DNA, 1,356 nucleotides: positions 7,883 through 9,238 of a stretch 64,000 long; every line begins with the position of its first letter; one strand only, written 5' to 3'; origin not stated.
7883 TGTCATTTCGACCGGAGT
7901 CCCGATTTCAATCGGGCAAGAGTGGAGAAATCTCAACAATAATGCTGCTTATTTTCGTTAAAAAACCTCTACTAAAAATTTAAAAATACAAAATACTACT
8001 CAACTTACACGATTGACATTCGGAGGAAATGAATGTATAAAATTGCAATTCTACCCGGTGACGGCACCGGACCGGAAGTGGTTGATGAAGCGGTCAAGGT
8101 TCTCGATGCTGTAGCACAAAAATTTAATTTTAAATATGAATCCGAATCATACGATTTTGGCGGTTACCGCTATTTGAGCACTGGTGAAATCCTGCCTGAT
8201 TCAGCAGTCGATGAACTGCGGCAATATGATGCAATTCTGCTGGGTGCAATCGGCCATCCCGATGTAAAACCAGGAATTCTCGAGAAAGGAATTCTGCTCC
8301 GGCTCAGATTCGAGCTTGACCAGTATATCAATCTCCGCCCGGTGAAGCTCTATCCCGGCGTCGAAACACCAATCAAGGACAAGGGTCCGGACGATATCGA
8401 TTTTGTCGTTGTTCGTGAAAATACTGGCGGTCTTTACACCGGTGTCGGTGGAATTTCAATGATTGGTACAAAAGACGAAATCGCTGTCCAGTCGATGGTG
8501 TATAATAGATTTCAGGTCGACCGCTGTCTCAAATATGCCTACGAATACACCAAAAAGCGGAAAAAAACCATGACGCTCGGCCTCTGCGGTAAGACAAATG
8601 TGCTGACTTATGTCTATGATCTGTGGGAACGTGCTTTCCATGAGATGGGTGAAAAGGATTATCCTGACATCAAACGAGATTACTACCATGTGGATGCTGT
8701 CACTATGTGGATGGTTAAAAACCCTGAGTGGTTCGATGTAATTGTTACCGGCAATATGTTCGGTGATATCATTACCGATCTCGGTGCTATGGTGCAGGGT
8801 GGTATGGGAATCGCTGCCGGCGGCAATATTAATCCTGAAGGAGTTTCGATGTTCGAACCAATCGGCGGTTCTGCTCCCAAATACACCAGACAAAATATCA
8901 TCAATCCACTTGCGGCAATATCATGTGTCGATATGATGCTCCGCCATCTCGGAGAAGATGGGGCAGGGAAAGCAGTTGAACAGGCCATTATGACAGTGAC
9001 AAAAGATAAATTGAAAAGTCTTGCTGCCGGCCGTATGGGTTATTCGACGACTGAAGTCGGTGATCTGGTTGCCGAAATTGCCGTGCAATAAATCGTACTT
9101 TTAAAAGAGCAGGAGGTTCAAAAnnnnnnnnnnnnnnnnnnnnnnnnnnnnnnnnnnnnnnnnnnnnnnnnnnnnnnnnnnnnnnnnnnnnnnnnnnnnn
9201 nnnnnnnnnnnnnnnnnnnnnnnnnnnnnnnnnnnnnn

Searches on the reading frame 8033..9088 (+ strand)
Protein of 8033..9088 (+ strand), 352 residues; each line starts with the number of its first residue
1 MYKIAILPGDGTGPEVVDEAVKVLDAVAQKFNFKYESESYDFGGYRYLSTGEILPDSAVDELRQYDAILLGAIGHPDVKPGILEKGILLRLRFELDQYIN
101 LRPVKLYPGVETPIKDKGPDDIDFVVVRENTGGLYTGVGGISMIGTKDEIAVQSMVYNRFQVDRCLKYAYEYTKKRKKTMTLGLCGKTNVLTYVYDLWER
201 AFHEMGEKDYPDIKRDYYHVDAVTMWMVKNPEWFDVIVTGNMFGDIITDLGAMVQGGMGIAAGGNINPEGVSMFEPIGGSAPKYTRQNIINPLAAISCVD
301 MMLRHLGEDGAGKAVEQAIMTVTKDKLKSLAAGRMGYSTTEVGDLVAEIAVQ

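Call 50: list_cluster_members(proteins=[window:8033-9088:+, window:9124-10104:+, window:10454-12052:+, window:14284-15651:+, window:12231-13514:+])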
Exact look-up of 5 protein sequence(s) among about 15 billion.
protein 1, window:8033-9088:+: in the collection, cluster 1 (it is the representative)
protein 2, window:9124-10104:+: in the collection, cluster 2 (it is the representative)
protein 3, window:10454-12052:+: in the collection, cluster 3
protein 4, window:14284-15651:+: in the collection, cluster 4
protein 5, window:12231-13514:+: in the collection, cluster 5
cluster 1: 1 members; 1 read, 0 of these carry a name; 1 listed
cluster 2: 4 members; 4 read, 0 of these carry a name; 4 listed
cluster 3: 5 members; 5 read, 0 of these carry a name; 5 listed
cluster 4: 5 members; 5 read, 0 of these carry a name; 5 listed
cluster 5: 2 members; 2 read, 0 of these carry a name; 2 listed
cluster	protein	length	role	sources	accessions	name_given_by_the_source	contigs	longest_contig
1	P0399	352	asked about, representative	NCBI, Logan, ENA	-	-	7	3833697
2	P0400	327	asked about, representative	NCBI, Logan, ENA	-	-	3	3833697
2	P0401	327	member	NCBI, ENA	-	-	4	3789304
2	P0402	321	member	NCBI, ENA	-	-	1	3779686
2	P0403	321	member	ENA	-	-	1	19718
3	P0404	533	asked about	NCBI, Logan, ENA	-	-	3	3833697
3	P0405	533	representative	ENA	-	-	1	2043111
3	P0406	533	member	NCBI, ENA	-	-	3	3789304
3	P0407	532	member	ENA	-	-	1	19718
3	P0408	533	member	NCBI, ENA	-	-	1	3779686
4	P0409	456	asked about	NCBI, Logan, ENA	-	-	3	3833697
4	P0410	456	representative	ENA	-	-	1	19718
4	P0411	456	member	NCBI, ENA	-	-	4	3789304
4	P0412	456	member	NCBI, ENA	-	-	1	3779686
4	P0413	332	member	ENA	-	-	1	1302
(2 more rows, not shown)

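Call 52: find_encoding_contigs(protein=P0407, flank=6000, max_places=3)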
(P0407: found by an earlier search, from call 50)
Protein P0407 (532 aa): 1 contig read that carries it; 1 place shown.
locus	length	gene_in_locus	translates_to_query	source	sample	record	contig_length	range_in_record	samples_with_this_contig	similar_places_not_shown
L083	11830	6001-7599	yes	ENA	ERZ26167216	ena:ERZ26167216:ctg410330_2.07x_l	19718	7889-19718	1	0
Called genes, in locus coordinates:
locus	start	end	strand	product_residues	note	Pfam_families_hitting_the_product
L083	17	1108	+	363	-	PF00682:HMGL-like, PF22617:HCS_D2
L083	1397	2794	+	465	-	PF00330:Aconitase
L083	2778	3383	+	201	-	PF00694:Aconitase_C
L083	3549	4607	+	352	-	PF00180:Iso_dh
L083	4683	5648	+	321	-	PF00291:PALP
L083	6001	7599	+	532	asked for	PF07969:Amidohydro_3 (faint), PF01979:Amidohydro_1 (weak)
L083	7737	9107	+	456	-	PF00209:SNF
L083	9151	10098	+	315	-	PF20434:BD-FAE, PF00561:Abhydrolase_1 (weak), PF07859:Abhydrolase_3, PF12146:Hydrolase_4 (faint), PF12697:Abhydrolase_6, PF00326:Peptidase_S9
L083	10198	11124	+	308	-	PF00291:PALP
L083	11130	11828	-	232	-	?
